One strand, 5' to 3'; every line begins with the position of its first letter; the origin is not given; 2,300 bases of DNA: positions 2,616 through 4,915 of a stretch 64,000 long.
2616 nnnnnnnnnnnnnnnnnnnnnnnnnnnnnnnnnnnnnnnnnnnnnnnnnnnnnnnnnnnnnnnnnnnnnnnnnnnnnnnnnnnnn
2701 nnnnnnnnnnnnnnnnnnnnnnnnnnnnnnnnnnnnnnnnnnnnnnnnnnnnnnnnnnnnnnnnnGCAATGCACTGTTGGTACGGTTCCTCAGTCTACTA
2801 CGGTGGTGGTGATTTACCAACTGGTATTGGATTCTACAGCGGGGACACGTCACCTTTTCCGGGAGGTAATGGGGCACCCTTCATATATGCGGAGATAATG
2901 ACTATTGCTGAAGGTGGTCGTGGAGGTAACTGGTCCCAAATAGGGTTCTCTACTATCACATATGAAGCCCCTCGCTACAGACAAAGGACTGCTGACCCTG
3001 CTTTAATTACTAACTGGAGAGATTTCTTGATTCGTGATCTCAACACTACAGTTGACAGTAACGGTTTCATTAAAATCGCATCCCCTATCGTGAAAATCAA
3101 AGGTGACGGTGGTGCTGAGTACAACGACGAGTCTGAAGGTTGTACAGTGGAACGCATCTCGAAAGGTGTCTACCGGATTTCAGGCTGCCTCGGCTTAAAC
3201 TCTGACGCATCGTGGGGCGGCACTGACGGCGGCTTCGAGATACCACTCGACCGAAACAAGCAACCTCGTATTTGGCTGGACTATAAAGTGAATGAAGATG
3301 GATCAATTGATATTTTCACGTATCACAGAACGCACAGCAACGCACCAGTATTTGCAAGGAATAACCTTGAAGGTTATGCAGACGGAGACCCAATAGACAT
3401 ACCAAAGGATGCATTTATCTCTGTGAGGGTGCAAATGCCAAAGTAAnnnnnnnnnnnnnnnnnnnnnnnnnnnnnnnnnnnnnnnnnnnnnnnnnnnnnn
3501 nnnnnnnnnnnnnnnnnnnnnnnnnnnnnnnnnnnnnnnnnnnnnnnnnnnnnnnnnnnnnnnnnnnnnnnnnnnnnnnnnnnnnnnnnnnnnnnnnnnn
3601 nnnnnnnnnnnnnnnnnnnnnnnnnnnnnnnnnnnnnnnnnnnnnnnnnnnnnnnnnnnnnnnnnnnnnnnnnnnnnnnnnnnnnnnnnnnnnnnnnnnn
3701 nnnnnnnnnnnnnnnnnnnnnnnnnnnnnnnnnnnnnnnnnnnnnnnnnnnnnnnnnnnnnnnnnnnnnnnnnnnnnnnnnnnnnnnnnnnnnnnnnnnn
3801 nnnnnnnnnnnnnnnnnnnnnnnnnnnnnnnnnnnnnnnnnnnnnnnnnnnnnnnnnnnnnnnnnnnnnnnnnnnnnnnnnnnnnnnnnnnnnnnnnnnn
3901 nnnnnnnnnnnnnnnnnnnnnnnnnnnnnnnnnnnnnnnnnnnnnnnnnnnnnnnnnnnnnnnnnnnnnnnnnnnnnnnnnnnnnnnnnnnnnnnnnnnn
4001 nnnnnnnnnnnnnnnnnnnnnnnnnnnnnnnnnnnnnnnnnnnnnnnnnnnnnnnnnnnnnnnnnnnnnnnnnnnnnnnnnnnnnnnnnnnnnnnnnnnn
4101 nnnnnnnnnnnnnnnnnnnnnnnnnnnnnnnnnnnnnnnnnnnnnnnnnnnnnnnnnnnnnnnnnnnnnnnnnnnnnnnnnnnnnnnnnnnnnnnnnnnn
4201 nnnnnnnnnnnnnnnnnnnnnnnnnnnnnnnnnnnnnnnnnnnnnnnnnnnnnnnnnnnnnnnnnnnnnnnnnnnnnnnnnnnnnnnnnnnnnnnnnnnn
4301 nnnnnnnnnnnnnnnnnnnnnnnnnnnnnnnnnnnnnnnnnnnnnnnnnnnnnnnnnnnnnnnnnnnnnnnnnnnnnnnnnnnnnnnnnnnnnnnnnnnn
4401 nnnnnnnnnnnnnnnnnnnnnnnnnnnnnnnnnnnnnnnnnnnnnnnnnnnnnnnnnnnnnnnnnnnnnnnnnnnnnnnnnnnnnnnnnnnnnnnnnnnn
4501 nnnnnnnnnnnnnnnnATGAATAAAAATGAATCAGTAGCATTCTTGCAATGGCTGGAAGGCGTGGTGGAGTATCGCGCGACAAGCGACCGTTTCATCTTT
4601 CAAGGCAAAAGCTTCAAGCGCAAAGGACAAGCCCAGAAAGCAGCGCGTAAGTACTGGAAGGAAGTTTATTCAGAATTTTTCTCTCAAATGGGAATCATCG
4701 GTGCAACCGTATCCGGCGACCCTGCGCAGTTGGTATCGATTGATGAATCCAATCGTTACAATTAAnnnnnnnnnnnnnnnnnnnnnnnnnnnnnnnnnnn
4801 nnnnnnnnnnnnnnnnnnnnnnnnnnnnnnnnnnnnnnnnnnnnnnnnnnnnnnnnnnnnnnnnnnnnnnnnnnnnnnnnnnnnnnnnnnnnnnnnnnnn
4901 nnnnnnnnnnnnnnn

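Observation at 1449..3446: Two different receptor-binding fibres at distant loci on opposite strands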

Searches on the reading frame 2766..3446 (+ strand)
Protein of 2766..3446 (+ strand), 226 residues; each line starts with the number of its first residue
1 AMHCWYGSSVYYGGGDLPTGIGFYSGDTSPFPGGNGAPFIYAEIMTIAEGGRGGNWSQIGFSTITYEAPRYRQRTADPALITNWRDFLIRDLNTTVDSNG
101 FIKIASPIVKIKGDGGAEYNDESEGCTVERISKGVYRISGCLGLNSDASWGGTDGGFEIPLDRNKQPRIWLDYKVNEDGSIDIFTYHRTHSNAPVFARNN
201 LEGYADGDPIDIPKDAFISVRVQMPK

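Call 59: predict_structure(alignment_id=A4)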
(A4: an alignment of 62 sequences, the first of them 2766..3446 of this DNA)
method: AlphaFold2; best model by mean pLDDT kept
length: 226 residues; sequences in the alignment: 62
mean_pLDDT: 83.0   pTM: 0.54
mean pLDDT of the five models: 83.0, 81.2, 80.0, 78.8, 76.7
residues with pLDDT >= 90: 94; 70-90: 98; 50-70: 19; < 50: 15
segments of 3 or more residues with pLDDT < 50: 90-95, 97-101, 151-154
pLDDT, mean of each block of 10 residues (from residue 1): 76 90 91 82 92 88 87 88 76 46 68 90 89 96 73 64 84 93 92 80 89 91 86
secondary structure, 60 per line:
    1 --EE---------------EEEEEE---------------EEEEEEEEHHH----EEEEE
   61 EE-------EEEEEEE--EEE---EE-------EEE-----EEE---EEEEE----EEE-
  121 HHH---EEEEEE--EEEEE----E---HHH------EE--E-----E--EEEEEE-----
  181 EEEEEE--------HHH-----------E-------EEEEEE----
elements in order: E20-25 E41-48 E56-62 E70-76 E79-81 E94-96 E102-104 E108-112 E117-119 E127-132 E135-139 E170-175 E181-186 E217-222

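Call 76: fold_search(model_id=the predicted structure, library=pdb)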
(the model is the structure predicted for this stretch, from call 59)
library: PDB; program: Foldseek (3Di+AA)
matches with E <= 10: 550; with E <= 0.001: 0
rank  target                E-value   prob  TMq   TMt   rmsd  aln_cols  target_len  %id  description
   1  6cl5_A                4.2e-02  0.95  0.29  0.19  12.1       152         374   16  Structure of P. aeruginosa R1 pyocin fiber PALES_06171 comprising C-terminal residues 323-701 (released 2018-06-27)
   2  9euf_8                4.5e-02  0.35  0.25  0.12  13.5       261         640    8  Cryo-EM structure of Staphylococcus aureus bacteriophage phi812 baseplate in the pre-contraction state - complete (released 2025-04-09)
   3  6cl6_A                5.5e-02  0.44  0.26  0.17  44.2       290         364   10  Structure of P. aeruginosa R2 pyocin fiber PA0620 comprising C-terminal residues 323-691 (released 2018-06-27)
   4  5m9f_C                5.8e-02  0.21  0.22  0.23  13.6       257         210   10  Structure of the two C-terminal domains of bacteriophage K gp144 (released 2017-12-20)
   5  7pi7_A                6.5e-02  0.18  0.16  0.12  16.9       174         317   13  PfCyRPA bound to monoclonal antibody Cy.002 Fab fragment (released 2022-02-09)
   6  6ct8                  8.1e-02  0.33  0.26  0.24  45.0       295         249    9  Selenomethionine structure of N-truncated R2-type pyocin tail fiber at 2.6 angstrom resolution (released 2019-02-20)
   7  9h6f_A                1.0e-01  0.60  0.19  0.05  19.6       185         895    9  Bacteroides ovatus GH98 endoxylanase in complex with arabino-xylooligosaccharide (released 2025-11-05)
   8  8ju3                  1.4e-01  0.51  0.26  0.22  16.1       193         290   12  Mu phage tail fiber (released 2024-02-28)
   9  5m9f_A                1.4e-01  0.33  0.27  0.28  13.4       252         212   10  Structure of the two C-terminal domains of bacteriophage K gp144 (released 2017-12-20)
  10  7mq8_LS               1.6e-01  0.08  0.13  0.09  16.1       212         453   11  Cryo-EM structure of the human SSU processome, state pre-A1 (released 2021-09-22)
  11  6zea                  1.9e-01  0.08  0.12  0.09  17.4       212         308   13  Strictosidine Synthase from Catharanthus roseus in complex with racemic 1-methyl-2,3,4,9-tetrahydro-1H-beta-carboline (released 2020-09-02)
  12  8shj_B                2.1e-01  0.09  0.14  0.10  18.5       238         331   10  Crystal structure of the WD-repeat domain of human WDR91 in complex with MR45279 (released 2023-07-05)
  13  8shj_C                2.6e-01  0.10  0.14  0.11  16.4       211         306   11  Crystal structure of the WD-repeat domain of human WDR91 in complex with MR45279 (released 2023-07-05)
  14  3fgb_A                2.9e-01  0.04  0.11  0.08  19.1       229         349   12  Crystal structure of the Q89ZH8_BACTN protein from Bacteroides thetaiotaomicron. Northeast Structural Genomics Consort (released 2008-12-23)
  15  9ejo                  3.3e-01  0.08  0.13  0.09  19.4       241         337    9  Crystal structure of WDR91 in complex with XS381295 (released 2025-02-26)
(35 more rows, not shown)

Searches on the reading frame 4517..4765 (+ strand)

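Call 54: search_protein_families(library=pfam, proteins=[window:4517-4765:+], max_evalue=0.01)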
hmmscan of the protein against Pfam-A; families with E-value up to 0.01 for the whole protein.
window:4517-4765:+ (82 aa): 0 families

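Call 72: search_protein_families(library=phrogs, proteins=[window:4517-4765:+], max_evalue=0.001)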
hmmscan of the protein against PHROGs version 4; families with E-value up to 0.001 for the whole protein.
window:4517-4765:+ (82 aa): 2 families
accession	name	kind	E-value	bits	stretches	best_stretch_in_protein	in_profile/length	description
phrog_20882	-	unknown function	1.7e-06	29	1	22-51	52-81/82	-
phrog_22059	-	unknown function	0.00068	21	1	9-54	4-50/52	-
